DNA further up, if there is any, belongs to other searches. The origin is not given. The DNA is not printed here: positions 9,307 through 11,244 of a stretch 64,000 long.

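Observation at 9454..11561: Secreted ankyrin-repeat / beta-lactamase-family fusion co-translated with a small membrane protein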

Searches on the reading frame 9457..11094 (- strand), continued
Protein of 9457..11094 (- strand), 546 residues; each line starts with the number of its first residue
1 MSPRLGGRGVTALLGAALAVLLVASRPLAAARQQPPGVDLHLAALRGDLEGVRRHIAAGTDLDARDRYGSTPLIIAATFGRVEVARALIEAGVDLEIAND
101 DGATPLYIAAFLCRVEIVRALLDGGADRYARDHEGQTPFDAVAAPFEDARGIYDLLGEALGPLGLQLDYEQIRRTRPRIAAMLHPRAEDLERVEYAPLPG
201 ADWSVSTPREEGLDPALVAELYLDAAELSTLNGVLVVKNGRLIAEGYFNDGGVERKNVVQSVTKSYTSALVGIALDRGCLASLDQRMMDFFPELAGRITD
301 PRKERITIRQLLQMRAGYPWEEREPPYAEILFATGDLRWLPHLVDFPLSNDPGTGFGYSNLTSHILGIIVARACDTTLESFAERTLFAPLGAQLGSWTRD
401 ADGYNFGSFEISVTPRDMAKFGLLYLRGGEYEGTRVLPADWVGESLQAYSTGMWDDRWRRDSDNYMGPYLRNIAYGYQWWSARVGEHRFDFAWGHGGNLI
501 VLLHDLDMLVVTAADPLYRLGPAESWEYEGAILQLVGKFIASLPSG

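Call 36: fold_search(model_id=the predicted structure, library=pdb)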
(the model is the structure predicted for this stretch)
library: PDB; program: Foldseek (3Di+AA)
matches with E <= 10: 1601; with E <= 0.001: 1097
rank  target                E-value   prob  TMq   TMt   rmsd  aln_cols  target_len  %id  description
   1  8dc1                  4.8e-19  1.00  0.51  0.80   3.2       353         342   25  Structural and biochemical characterization of L. interrogans Lsa45 reveals a penicillin-binding protein with esterase a (released 2023-01-11)
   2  8rlj_F                5.1e-16  1.00  0.44  0.63   4.6       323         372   26  Structure of the apo form of PIB-1 in an Orthorombic space group (released 2024-08-14)
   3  8rlj_D                1.5e-15  1.00  0.47  0.66   6.6       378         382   26  Structure of the apo form of PIB-1 in an Orthorombic space group (released 2024-08-14)
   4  8rlj_B                2.3e-15  1.00  0.45  0.62   4.6       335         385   27  Structure of the apo form of PIB-1 in an Orthorombic space group (released 2024-08-14)
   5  8rlj_C                2.6e-15  1.00  0.46  0.64   3.8       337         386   27  Structure of the apo form of PIB-1 in an Orthorombic space group (released 2024-08-14)
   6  8rlj_E                3.5e-15  1.00  0.44  0.62   4.5       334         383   27  Structure of the apo form of PIB-1 in an Orthorombic space group (released 2024-08-14)
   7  3vwn                  2.6e-14  1.00  0.48  0.65   7.2       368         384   23  Crystal structure of 6-aminohexanoate-dimer hydrolase G181D/R187G/H266N/D370Y mutant (released 2013-10-16)
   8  4gb7                  2.6e-14  1.00  0.44  0.60   6.8       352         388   21  Putative 6-aminohexanoate-dimer hydrolase from Bacillus anthracis (released 2012-08-08)
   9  7uda                  4.0e-14  1.00  0.48  0.63   6.3       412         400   17  Structure of the EstG (released 2023-01-11)
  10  7u1c                  1.1e-13  1.00  0.47  0.63   6.1       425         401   18  Structure of EstG crystalized with SO4 and Tris (released 2023-01-11)
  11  2zly                  1.4e-13  1.00  0.47  0.65   7.6       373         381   22  Structure of 6-aminohexanoate-dimer hydrolase, D370Y mutant (released 2009-04-21)
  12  1wyc                  1.6e-13  1.00  0.47  0.65   7.6       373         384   22  Structure of 6-aminohexanoate-dimer hydrolase, DN mutant (released 2006-02-21)
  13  2zm8                  1.8e-13  1.00  0.47  0.65   7.2       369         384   23  Structure of 6-Aminohexanoate-dimer Hydrolase, S112A/D370Y Mutant Complexed with 6-Aminohexanoate-dimer (released 2009-04-14)
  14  7u1b                  1.8e-13  1.00  0.47  0.62   6.2       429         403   17  Crystal structure of EstG in complex with tantalum cluster (released 2023-01-11)
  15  2e8i                  2.0e-13  1.00  0.48  0.66   7.6       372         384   22  Structure of 6-aminohexanoate-dimer hydrolase, D1 mutant (released 2008-01-15)
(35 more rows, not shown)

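Call 67: list_cluster_members(proteins=[window:9457-11094:-, P0121])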
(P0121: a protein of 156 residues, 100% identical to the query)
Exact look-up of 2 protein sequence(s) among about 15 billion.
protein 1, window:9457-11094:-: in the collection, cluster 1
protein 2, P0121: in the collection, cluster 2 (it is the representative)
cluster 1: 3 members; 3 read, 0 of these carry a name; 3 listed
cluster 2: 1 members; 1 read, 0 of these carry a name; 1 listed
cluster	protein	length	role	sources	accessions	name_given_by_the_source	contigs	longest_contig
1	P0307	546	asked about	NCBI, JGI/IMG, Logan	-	-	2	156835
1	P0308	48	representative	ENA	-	-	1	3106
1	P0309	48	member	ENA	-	-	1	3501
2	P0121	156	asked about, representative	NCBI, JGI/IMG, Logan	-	-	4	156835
